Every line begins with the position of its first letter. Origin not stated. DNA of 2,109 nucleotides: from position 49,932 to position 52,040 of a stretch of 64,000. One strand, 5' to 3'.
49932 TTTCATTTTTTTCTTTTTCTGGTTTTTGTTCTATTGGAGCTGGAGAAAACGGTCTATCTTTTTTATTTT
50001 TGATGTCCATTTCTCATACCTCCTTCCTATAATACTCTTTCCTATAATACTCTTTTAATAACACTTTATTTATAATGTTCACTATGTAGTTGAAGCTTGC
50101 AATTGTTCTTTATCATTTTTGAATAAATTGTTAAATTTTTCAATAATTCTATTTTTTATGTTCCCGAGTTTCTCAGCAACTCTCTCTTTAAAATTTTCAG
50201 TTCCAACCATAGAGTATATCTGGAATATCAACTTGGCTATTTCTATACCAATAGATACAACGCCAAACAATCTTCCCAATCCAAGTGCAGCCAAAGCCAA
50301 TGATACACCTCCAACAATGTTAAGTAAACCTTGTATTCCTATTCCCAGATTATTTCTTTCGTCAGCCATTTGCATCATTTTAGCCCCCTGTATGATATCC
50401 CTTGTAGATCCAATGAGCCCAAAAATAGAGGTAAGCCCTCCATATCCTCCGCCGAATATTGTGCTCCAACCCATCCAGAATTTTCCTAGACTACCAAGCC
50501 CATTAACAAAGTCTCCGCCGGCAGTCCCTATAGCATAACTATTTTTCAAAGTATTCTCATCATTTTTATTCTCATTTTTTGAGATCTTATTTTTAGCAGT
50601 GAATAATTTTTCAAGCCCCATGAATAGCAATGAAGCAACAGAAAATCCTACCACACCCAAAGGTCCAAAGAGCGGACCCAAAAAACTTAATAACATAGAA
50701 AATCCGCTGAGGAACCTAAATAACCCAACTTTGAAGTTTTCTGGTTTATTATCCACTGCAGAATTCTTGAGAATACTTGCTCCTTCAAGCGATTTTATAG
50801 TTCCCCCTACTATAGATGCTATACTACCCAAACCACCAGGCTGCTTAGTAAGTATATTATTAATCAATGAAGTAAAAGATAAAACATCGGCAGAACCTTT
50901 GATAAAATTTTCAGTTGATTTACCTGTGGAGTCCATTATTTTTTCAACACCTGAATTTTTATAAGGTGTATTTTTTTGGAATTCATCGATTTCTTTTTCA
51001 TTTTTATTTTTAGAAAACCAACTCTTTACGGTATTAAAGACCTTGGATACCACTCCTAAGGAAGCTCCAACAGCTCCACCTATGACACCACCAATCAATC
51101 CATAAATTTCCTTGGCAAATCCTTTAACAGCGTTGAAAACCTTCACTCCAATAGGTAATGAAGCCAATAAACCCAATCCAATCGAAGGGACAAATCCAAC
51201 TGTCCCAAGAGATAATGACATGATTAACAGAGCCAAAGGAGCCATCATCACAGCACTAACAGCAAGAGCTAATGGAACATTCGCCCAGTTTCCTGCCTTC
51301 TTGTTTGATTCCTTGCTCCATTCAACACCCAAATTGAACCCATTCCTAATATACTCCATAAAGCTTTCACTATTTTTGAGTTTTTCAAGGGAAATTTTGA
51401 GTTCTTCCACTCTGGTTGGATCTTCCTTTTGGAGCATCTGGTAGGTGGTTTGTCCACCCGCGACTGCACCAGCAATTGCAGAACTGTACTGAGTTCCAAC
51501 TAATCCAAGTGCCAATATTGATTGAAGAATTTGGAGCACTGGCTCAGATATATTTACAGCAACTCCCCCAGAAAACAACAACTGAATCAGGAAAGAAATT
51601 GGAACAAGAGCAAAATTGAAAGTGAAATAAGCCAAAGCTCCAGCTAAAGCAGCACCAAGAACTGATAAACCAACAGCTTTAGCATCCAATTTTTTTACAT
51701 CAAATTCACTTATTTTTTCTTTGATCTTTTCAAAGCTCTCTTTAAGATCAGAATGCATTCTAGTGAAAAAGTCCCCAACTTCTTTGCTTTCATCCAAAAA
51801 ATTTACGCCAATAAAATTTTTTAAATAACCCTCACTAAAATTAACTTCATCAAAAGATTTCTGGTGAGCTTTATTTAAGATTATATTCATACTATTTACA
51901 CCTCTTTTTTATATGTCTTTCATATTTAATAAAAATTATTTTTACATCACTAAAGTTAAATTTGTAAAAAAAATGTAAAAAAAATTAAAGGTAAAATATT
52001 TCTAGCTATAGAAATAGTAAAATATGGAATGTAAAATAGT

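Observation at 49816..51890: Orphan 602-aa glycine-zipper membrane protein plus 64-aa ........-repeat partner: candidate pore, translocator or toxin pair of unknown family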

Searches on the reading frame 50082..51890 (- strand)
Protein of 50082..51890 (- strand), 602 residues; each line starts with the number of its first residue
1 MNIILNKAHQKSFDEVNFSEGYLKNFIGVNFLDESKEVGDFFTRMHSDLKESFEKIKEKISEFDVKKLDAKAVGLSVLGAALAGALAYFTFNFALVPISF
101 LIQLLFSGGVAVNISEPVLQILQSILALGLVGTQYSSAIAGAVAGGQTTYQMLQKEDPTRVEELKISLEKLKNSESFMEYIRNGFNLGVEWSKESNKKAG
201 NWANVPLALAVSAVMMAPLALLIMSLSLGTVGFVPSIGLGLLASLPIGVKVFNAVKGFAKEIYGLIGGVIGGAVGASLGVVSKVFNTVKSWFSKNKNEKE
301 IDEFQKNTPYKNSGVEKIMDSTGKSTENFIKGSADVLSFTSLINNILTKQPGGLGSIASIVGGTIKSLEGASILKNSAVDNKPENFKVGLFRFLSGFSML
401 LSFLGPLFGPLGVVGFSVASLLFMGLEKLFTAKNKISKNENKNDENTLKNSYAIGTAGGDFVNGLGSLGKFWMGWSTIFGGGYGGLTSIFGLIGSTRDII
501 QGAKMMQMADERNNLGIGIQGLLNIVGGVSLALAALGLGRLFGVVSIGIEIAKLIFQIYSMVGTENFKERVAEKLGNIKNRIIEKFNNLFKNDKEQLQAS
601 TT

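Call 3: search_protein_families(library=pfam, proteins=[window:50082-51890:-], max_evalue=1)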
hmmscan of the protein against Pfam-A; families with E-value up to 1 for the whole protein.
window:50082-51890:- (602 aa): 4 families
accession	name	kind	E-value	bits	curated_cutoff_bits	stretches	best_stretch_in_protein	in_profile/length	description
PF07096.16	DUF1358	-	0.0024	18.2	23.4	1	523-577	61-110/115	Protein of unknown function (DUF1358)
PF17002.10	DUF5089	-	0.054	13.8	36.1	1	281-329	80-131/193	Domain of unknown function (DUF5089)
PF15103.11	G0-G1_switch_2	-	0.15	13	27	0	272-307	30-65/105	G0/G1 switch protein 2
PF08566.15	Pam17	-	0.36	11.1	25.4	1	353-435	33-113/165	Mitochondrial import protein Pam17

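Call 4: search_protein_families(library=ncbifam, proteins=[window:50082-51890:-], max_evalue=1)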
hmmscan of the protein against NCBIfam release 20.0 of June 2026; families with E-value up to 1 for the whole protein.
window:50082-51890:- (602 aa): 1 family
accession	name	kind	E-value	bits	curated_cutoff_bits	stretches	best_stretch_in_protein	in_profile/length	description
NF053524.1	thylo_ssl2009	equivalog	0.055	14.2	58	1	265-307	16-48/90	ssl2009 family thylakoid membrane protein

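Call 6: find_homologous_proteins(query=window:50082-51890:-, max_evalue=0.001)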
Query window:50082-51890:- (602 aa): 25 proteins with E <= 0.001 among 8000 candidates.
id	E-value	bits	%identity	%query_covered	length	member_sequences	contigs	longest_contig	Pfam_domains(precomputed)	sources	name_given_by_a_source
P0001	0.0e+0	1161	91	100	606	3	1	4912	-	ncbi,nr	ncbi:MAG: hypothetical protein NZM44_00180 [Candidatus Calescibacterium sp.]|nr:hypothetical protein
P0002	1.9e-244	831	71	89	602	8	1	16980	-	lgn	-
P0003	3.4e-226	771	61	97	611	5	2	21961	-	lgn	-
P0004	7.3e-226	770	65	90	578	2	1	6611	-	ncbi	ncbi:MAG: hypothetical protein ACK4GR_00850 [bacterium]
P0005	7.6e-225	766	64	89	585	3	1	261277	-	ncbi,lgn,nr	ncbi:MAG: hypothetical protein RMJ51_05160 [Candidatus Calescibacterium sp.]|nr:hypothetical protein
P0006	1.3e-221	755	70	83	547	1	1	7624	-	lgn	-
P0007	1.5e-218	745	65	88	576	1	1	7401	-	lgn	-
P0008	4.9e-208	711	63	85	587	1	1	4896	-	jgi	-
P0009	1.3e-199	683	61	86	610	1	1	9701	-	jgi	-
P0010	2.4e-163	563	51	88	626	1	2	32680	-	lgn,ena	-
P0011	5.9e-163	562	50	88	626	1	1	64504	-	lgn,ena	-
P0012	7.6e-162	558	50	88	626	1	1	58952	-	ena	-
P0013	2.1e-161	557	49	87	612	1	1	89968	-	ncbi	-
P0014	2.6e-161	556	50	89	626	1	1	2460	-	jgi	jgi:hypothetical protein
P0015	3.6e-161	556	51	88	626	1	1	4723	-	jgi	jgi:hypothetical protein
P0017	6.3e-159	549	48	89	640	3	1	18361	-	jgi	jgi:uncharacterized protein (DUF697 family)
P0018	9.0e-159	548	48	87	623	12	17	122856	-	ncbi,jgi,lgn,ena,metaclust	ncbi:MAG: hypothetical protein QXO21_04805 [Candidatus Anstonellales archaeon]|metaclust:\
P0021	6.6e-156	539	50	85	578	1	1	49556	-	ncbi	ncbi:MAG: hypothetical protein ABDH21_05260 [bacterium]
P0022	1.3e-155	538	48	85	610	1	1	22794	-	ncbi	-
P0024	1.3e-148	515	48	84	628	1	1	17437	-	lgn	-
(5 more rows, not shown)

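Call 7: find_related_loci(query=window:50082-51890:-, collection=genome_contigs, flank=8000)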
Query window:50082-51890:- (602 aa) in genome_contigs; peptide patterns used: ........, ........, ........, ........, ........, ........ (x = any residue, [..] = any of these).
435 stretches matched a pattern; 1 encode a relative of the query (tblastn E <= 1e-3); 1 distinct loci.
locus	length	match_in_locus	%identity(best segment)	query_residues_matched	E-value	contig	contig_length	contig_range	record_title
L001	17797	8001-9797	90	1-595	0e+0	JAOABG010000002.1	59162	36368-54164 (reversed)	MAG: bacterium isolate SKW172 NODE_2_length_59162_cov_4.219785, whole genome shotgun sequence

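Call 12: find_encoding_contigs(protein=P0005, flank=6000, max_places=2)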
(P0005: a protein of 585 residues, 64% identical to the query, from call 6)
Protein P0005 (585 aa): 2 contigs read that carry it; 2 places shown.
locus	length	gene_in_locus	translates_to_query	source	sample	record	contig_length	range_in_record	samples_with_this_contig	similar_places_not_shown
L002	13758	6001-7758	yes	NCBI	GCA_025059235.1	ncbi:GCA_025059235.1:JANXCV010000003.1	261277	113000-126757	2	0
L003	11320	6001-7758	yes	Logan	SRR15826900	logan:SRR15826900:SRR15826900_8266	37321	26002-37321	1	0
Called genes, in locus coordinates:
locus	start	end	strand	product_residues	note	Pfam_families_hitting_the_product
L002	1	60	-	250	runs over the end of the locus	PF02463:SMC_N, PF00005:ABC_tran, PF13304:AAA_21 (faint)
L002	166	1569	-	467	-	PF10396:TrmE_N, PF12631:MnmE_helical, PF03193:RsgA_GTPase (faint), PF00071:Ras (weak), PF01926:MMR_HSR1, PF02421:FeoB_N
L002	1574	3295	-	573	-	PF04321:RmlD_sub_bind, PF01073:3Beta_HSD, PF01370:Epimerase, PF02719:Polysacc_synt_2, PF07993:NAD_binding_4 (faint), PF16363:GDP_Man_Dehyd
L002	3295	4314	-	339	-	PF00022:Actin (weak), PF06723:MreB_Mbl, PF00012:HSP70, PF11104:PilM_2 (faint), PF14450:FtsA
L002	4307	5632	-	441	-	PF00275:EPSP_synthase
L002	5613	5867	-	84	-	PF02823:ATP-synt_DE_N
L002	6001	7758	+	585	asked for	-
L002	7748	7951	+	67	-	-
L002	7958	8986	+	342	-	PF01757:Acyl_transf_3, PF07786:HGSNAT_cat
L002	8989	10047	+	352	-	PF02481:DNA_processg_A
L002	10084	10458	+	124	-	-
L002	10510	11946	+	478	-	PF02934:GatB_N, PF02637:GatB_Yqey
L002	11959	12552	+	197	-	PF01965:DJ-1_PfpI, PF17124:ThiJ_like (weak)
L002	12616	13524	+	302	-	PF01040:UbiA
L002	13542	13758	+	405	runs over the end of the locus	PF07994:NAD_binding_5, PF01658:Inos-1-P_synth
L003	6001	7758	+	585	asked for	-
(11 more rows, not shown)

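Call 13: find_encoding_contigs(protein=P0018, flank=6000, max_places=3)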
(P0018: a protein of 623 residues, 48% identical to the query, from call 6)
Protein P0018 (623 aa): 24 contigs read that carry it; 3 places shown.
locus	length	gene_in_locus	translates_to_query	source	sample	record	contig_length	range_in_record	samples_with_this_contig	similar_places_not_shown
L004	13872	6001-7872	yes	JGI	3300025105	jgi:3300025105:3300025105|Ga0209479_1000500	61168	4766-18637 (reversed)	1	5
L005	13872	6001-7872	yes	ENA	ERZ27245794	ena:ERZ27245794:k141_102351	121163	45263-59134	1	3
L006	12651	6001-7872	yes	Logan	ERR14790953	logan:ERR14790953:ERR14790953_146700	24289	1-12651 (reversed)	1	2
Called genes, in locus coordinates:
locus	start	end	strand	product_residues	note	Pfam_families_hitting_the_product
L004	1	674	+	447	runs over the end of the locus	PF00990:GGDEF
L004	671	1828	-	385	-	PF01041:DegT_DnrJ_EryC1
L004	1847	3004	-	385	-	PF00245:Alk_phosphatase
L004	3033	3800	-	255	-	PF01012:ETF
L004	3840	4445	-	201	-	PF00364:Biotin_lipoyl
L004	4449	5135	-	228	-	-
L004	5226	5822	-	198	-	PF00265:TK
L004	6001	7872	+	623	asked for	-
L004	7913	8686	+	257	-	-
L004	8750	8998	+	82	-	-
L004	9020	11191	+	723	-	PF00009:GTP_EFTU (faint), PF01926:MMR_HSR1, PF02421:FeoB_N, PF09439:SRPRB (weak), PF07670:Gate, PF07664:FeoB_C (weak), PF07670:Gate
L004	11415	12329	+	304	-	PF00288:GHMP_kinases_N (weak)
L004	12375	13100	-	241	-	-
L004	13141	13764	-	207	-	PF07963:N_methyl (weak)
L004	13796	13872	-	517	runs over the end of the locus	-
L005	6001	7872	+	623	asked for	-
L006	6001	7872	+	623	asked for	-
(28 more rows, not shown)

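Call 14: find_encoding_contigs(protein=P0021, flank=6000, max_places=2)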
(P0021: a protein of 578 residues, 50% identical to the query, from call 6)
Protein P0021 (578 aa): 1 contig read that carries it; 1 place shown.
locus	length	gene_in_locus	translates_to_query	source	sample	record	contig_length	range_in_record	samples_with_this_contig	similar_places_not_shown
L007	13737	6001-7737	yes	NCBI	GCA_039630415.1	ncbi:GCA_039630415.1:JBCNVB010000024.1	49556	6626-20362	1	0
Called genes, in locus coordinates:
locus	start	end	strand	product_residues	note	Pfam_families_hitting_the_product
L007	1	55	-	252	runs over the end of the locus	PF02463:SMC_N, PF00005:ABC_tran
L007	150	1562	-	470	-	PF10396:TrmE_N, PF03193:RsgA_GTPase (faint), PF12631:MnmE_helical, PF01926:MMR_HSR1, PF02421:FeoB_N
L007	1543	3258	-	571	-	PF00106:adh_short (weak), PF04321:RmlD_sub_bind (weak), PF01073:3Beta_HSD, PF01370:Epimerase, PF02719:Polysacc_synt_2, PF16363:GDP_Man_Dehyd, PF07993:NAD_binding_4 (weak)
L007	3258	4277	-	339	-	PF00022:Actin (weak), PF06723:MreB_Mbl, PF00012:HSP70, PF11104:PilM_2 (faint), PF14450:FtsA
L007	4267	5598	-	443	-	PF00275:EPSP_synthase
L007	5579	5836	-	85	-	PF02823:ATP-synt_DE_N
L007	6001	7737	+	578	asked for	-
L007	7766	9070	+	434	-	-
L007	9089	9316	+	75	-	-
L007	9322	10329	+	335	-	PF01757:Acyl_transf_3, PF07786:HGSNAT_cat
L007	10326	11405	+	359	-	PF02481:DNA_processg_A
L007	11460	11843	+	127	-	-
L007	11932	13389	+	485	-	PF02934:GatB_N, PF02637:GatB_Yqey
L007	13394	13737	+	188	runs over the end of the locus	PF01965:DJ-1_PfpI, PF17124:ThiJ_like (weak)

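Call 29: predict_structure(alignment_id=A1)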
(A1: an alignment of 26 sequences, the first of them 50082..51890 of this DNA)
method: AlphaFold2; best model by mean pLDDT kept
length: 602 residues; sequences in the alignment: 26
mean_pLDDT: 58.3   pTM: 0.54
mean pLDDT of the five models: 58.3, 57.5, 54.8, 50.5, 47.6
residues with pLDDT >= 90: 0; 70-90: 165; 50-70: 254; < 50: 183
segments of 3 or more residues with pLDDT < 50: 1-82, 108-115, 155-160, 281-313, 475-484, 539-541, 558-571, 585-602
pLDDT, mean of each block of 10 residues (from residue 1): 25 26 24 30 37 37 32 35 55 60 53 48 57 56 60 50 61 62 68 66 65 68 62 62 71 73 68 56 41 35 36 60 73 70 68 64 82 84 83 85 72 77 82 69 71 82 73 49 54 77 76 65 67 58 51 50 43 50 46 38 37
secondary structure, 60 per line:
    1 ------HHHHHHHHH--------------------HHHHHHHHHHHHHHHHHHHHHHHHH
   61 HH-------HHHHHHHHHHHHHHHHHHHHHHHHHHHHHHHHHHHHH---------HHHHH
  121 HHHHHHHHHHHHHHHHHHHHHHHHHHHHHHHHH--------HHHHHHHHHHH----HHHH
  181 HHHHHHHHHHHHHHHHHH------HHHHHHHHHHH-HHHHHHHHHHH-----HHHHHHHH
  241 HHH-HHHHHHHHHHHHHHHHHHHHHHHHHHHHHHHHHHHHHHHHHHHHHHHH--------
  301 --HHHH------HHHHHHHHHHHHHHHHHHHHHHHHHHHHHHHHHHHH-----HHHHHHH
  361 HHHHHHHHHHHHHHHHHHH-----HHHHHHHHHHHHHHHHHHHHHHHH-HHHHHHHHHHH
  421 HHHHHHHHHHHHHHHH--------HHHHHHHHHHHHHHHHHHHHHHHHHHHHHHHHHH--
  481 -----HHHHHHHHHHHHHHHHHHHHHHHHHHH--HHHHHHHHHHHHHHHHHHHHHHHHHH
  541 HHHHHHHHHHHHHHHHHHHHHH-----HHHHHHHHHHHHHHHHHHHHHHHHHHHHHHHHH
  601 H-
elements in order: H7-15 H36-62 H70-106 H116-153 H162-172 H177-198 H205-215 H217-227 H233-243 H245-292 H303-306 H313-348 H354-379 H385-408 H410-436 H445-478 H486-512 H515-562 H568-601

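Call 31: search_solved_structures(query=A1, max_evalue=10)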
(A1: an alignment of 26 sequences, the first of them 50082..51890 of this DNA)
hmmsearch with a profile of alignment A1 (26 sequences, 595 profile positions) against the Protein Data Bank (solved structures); distinct sequences matched with E-value up to 10: 5.
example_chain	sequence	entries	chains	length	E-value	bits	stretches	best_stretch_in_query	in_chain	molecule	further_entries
6o7k_f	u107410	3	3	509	0.098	14.5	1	128-212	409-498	Translation initiation factor IF-2 | Translation initiation factor IF2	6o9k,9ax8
1zo1_I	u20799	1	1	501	0.1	14.4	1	128-212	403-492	translation initiation factor 2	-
9p1i_c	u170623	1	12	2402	1.2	10.9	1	44-111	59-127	VopV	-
3jcj_f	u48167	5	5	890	2.3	9.9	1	128-212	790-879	Translation initiation factor IF-2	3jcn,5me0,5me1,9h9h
1eke_A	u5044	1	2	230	8.8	8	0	7-82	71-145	RIBONUCLEASE HII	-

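Call 32: fold_search(model_id=the predicted structure, library=pdb)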
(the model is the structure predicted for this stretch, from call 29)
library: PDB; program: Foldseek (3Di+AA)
matches with E <= 10: 137; with E <= 0.001: 0
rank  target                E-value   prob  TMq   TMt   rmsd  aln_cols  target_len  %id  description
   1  6nc6_A                2.0e-01  0.14  0.11  0.13  27.4       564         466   14  Lipid II flippase MurJ, inward closed conformation (released 2019-04-17)
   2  9j3m_A                5.8e-01  0.10  0.12  0.15  23.4       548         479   12  ADP/Pi bound Arabidopsis ATP/ADP translocator AtNTT1 (released 2025-03-19)
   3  3o7p                  1.4e+00  0.05  0.09  0.12  25.3       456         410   12  Crystal structure of the E.coli Fucose:proton symporter, FucP (N162A) (released 2010-09-15)
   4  9qn7_B                1.5e+00  0.10  0.11  0.18  24.1       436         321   10  Structure of talin in complex with a peptide fragment (released 2025-10-08)
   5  8ga6                  1.6e+00  0.08  0.14  0.16  23.7       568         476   10  Geometrically programmable nanomaterial construction using regularized protein building blocks (released 2024-03-13)
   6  5zyp                  1.7e+00  0.05  0.08  0.11  22.0       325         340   15  Structure of the Yeast Ctr9/Paf1 complex (released 2018-09-26)
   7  4d10_A                1.8e+00  0.08  0.10  0.13  19.8       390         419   10  Crystal structure of the COP9 signalosome (released 2014-07-23)
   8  7y58_A                1.8e+00  0.04  0.10  0.11  28.0       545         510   14  CryoEM structure of QacA (D411N), an antibacterial efflux transporter from Staphylococcus aureus (released 2023-07-12)
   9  8u5n                  1.9e+00  0.06  0.14  0.14  26.9       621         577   13  The mTORC1 cholesterol sensor LYCHOS (GPR155) - monomer with auxin (released 2024-09-18)
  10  9r1g_A                1.9e+00  0.08  0.14  0.17  26.9       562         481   11  Cryo-EM structure of human MATE1 (released 2025-11-05)
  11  6gs4_A                1.9e+00  0.05  0.12  0.14  22.4       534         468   14  Crystal structure of peptide transporter DtpA-nanobody in complex with valganciclovir (released 2019-01-30)
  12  6s4m                  2.1e+00  0.03  0.09  0.11  27.5       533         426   13  Crystal structure of the human organic anion transporter MFSD10 (TETRAN) (released 2020-05-13)
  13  4av6_B                2.2e+00  0.04  0.11  0.10  25.2       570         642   12  Crystal structure of Thermotoga maritima sodium pumping membrane integral pyrophosphatase at 4 A in complex with phosp (released 2012-08-08)
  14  8pmd                  2.4e+00  0.03  0.10  0.07  33.6       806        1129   10  Nucleotide-bound BSEP in nanodiscs (released 2023-11-22)
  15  5k2d                  2.7e+00  0.07  0.14  0.20  23.7       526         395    8  1.9A angstrom A2a adenosine receptor structure with MR phasing using XFEL data (released 2016-09-21)
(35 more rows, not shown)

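Call 33: search_protein_representatives(alignment_id=A1)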
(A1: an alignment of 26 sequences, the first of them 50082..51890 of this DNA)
Query: 26 sequences, 595 profile positions. Proteins with E-value up to 0.001 (for the whole library): 21; up to 1e-10: 11; up to 1e-30: 2. The best 21 are listed.
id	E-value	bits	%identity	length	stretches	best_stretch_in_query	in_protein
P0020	4.2e-288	973.4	-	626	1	1-594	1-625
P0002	4.6e-275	930.3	-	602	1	19-590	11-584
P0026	1.7e-26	109.5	-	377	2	430-582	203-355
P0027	9.5e-26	107.0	-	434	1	15-446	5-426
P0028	1.9e-25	106.0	-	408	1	303-574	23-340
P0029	1.5e-20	89.9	-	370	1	307-579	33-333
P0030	5.1e-17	78.2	-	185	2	460-578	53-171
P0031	1.4e-12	63.5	-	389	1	305-578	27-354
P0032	4.7e-12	61.8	-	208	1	448-580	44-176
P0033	1.4e-11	60.3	-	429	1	305-571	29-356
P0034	6.4e-11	58.0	-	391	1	304-564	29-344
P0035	2.7e-10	56.0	-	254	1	449-588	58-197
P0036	3.5e-10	55.6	-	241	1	442-590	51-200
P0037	9.3e-09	50.9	-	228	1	446-581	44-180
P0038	3.4e-07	45.7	-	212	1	435-585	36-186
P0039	2.5e-06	42.8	-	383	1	337-567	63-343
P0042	5.5e-05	38.4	-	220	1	442-584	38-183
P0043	4.3e-04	35.5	-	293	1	79-284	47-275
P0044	9.0e-04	34.4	-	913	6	245-295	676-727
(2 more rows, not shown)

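Call 35: search_protein_families(library=pfam, proteins=[P0026, P0028, P0030, P0033, P0035, P0037, P0038, P0043, P0027], max_evalue=0.1)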
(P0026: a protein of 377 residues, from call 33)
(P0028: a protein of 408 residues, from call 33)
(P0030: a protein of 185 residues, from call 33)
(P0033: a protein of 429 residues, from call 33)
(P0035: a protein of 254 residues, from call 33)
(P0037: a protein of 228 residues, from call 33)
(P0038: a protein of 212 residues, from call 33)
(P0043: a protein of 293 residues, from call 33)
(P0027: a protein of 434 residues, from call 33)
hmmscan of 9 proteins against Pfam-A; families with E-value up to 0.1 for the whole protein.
P0026 (377 aa): 0 families

P0028 (408 aa): 1 family
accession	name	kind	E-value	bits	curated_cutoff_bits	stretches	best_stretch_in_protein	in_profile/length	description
PF05577.18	Peptidase_S28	-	0.00084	18.7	25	1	92-238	94-232/434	Serine carboxypeptidase S28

P0030 (185 aa): 0 families

P0033 (429 aa): 0 families

P0035 (254 aa): 0 families

P0037 (228 aa): 0 families

P0038 (212 aa): 2 families
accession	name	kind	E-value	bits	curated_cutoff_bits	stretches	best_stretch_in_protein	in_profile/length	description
PF01618.21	MotA_ExbB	-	0.0011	19.2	22.9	1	47-109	20-81/127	MotA/TolQ/ExbB proton channel family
PF13056.11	DUF3918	-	0.072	13.2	21.3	0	152-169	4-21/43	Protein of unknown function (DUF3918)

P0043 (293 aa): 0 families

P0027 (434 aa): 0 families

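Call 36: find_encoding_contigs(protein=P0026, flank=6000, max_places=2)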
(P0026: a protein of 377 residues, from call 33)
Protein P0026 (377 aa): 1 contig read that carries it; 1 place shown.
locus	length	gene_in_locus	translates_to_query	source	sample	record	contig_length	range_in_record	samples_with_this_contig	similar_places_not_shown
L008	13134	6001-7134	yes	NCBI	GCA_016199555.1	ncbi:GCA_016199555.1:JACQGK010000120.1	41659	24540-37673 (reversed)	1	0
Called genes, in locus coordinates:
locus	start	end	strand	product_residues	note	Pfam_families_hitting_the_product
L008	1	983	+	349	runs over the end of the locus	PF13186:SPASM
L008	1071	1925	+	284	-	PF02737:3HCDH_N, PF00725:3HCDH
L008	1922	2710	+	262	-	PF10531:SLBB, PF22461:SLBB_2 (weak), PF06514:PsbU (weak), PF12836:HHH_3, PF00633:HHH, PF14520:HHH_5 (weak)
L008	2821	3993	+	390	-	-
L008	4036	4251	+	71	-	PF19135:DUF5818 (weak)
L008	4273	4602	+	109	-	-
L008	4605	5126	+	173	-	-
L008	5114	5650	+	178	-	-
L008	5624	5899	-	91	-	PF00708:Acylphosphatase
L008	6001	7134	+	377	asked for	-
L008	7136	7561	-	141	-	PF01850:PIN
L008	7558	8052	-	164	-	-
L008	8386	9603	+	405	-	-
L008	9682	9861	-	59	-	-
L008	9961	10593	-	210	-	PF01813:ATP-synt_D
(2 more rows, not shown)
